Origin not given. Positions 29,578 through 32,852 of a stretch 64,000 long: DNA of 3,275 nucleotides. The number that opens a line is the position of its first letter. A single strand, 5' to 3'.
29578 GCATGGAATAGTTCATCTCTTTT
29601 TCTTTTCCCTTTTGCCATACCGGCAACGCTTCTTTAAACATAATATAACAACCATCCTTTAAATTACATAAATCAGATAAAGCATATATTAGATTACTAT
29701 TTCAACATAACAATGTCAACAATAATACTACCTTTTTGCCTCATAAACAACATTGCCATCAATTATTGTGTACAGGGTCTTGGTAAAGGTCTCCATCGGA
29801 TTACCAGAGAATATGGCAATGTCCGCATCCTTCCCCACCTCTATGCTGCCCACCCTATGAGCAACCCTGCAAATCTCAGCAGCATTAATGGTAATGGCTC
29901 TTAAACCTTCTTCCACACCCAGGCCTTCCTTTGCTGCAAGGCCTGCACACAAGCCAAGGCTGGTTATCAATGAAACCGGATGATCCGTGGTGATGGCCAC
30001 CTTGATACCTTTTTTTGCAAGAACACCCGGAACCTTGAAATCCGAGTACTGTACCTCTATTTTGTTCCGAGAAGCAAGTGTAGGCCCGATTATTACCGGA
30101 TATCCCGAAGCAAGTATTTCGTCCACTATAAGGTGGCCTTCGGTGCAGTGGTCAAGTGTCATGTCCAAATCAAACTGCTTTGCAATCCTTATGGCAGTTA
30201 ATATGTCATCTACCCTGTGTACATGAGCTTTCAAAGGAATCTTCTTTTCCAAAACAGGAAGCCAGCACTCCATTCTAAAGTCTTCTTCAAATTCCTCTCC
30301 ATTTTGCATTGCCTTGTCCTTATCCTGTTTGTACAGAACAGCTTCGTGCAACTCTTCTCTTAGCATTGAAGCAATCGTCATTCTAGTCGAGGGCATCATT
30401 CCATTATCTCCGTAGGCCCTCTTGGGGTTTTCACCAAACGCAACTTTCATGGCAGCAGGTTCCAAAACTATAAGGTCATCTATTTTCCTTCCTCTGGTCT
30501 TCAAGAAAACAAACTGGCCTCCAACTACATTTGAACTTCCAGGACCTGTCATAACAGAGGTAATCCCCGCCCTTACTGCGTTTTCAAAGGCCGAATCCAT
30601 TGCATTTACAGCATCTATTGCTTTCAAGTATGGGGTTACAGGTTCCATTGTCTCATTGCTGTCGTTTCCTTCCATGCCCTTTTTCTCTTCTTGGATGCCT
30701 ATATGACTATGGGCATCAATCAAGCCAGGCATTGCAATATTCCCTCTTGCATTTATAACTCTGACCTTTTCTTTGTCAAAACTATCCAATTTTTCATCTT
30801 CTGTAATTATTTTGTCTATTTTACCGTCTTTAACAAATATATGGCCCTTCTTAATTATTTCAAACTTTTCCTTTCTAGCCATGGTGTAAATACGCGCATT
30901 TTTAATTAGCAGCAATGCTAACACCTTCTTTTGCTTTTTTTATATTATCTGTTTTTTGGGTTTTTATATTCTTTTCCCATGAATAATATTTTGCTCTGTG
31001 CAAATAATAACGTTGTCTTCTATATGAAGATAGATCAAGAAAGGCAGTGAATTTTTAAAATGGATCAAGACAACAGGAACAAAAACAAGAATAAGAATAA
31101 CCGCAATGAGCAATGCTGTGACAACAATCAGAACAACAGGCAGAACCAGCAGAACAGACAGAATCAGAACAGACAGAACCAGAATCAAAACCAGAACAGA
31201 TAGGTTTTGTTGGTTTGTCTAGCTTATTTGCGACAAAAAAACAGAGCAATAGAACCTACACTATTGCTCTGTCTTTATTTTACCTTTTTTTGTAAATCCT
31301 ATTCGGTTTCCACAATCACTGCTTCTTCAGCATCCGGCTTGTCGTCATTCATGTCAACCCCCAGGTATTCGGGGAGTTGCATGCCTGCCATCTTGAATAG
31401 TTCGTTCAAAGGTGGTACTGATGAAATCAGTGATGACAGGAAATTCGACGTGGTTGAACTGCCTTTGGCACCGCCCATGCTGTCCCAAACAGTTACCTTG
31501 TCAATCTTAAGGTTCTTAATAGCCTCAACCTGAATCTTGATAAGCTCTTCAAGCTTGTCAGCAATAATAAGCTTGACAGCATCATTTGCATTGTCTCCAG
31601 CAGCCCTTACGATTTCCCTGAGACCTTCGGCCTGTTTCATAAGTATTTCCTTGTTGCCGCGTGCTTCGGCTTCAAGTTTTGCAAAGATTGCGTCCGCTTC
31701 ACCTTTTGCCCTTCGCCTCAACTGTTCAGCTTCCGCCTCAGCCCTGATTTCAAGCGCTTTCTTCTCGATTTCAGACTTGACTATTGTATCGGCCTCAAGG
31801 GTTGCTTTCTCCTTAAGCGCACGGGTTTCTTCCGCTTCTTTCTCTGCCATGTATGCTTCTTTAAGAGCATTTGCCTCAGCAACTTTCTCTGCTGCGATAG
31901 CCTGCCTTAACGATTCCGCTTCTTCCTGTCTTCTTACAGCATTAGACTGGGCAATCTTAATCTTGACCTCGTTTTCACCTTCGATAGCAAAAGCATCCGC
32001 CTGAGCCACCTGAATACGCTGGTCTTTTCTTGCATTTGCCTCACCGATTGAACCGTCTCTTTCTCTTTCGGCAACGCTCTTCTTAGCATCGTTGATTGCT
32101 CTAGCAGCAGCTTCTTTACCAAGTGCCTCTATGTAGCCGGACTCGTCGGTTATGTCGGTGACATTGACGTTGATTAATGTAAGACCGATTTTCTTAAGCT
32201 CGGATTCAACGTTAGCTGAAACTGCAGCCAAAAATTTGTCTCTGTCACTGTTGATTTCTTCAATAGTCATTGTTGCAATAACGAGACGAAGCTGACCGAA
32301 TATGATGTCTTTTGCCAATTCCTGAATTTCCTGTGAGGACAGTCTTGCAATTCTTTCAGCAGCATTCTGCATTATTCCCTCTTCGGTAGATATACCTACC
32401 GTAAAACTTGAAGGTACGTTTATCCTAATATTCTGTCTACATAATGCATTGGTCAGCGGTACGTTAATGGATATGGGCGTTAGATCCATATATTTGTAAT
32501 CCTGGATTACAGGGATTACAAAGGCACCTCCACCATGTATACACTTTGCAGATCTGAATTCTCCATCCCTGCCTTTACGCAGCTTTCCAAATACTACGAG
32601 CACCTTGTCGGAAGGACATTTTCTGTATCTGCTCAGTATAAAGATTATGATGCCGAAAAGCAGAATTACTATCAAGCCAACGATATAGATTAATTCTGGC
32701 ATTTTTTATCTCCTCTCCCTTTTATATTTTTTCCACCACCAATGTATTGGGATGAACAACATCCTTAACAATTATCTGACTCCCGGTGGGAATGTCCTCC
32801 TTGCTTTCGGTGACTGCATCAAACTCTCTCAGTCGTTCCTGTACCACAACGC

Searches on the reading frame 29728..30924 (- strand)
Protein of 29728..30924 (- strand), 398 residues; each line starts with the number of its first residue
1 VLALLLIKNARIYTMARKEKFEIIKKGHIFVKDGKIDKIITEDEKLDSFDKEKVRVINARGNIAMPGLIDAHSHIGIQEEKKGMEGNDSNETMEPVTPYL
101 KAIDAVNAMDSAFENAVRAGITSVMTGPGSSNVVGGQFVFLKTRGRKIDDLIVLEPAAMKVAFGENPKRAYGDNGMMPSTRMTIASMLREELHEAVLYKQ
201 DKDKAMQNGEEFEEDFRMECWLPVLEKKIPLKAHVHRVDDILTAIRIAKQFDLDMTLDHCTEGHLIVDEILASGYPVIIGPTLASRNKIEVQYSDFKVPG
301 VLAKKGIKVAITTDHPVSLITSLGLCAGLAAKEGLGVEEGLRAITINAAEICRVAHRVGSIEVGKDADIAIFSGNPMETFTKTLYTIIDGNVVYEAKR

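Call 50: search_protein_families(library=ncbifam, proteins=[window:29728-30924:-], max_evalue=1e-10)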
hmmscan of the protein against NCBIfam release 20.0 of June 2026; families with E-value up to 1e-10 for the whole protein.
window:29728-30924:- (398 aa): 7 families
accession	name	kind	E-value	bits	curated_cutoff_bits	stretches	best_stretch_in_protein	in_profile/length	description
NF006056.0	PRK08204.1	subfamily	4.8e-16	58.6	391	0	5-125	5-121/449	hypothetical protein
TIGR01224.1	hutI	equivalog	3.3e-15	55.8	298.15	0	302-378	278-357/377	imidazolonepropionase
NF051886.1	XaaProDiPepCaul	equivalog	4.7e-14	52.2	500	0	22-102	14-91/398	Xaa-Pro dipeptidase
NF011990.0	PRK15446.2-6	subfamily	1.9e-13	49.9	233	0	311-397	304-386/390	alpha-D-ribose 1-methylphosphonate 5-triphosphate diphosphatase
TIGR00221.1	nagA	equivalog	2.9e-12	46.2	225.65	0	4-76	4-66/380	N-acetylglucosamine-6-phosphate deacetylase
NF006689.0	PRK09237.1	equivalog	9.4e-12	44.2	371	0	5-81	5-72/383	amidohydrolase/deacetylase family metallohydrolase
NF005557.0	PRK07228.1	equivalog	5e-11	42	522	0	5-96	3-83/445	5'-deoxyadenosine deaminase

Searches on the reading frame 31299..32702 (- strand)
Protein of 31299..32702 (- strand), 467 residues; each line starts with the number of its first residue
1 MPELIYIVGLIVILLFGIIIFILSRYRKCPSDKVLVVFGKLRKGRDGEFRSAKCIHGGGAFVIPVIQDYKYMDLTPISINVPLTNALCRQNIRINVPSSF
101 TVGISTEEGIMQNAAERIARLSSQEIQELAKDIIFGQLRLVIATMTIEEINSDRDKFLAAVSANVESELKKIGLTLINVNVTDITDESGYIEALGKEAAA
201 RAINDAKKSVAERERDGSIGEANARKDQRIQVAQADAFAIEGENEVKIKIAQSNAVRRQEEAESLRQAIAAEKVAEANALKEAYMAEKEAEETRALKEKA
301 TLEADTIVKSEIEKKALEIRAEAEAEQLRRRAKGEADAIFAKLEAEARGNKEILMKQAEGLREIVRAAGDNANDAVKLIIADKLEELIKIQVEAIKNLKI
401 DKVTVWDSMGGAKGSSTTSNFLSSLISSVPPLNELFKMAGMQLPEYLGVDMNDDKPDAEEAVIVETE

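Call 50: search_protein_families(library=ncbifam, proteins=[window:31299-32702:-], max_evalue=1e-10)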
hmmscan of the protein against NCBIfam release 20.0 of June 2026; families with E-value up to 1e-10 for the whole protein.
window:31299-32702:- (467 aa): 1 family
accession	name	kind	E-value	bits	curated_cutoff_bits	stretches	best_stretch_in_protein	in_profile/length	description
NF058507.1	FlotScfldFlot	equivalog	2.2e-45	155.6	700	1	9-278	4-273/477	flotillin lipid rafts scaffold protein FloT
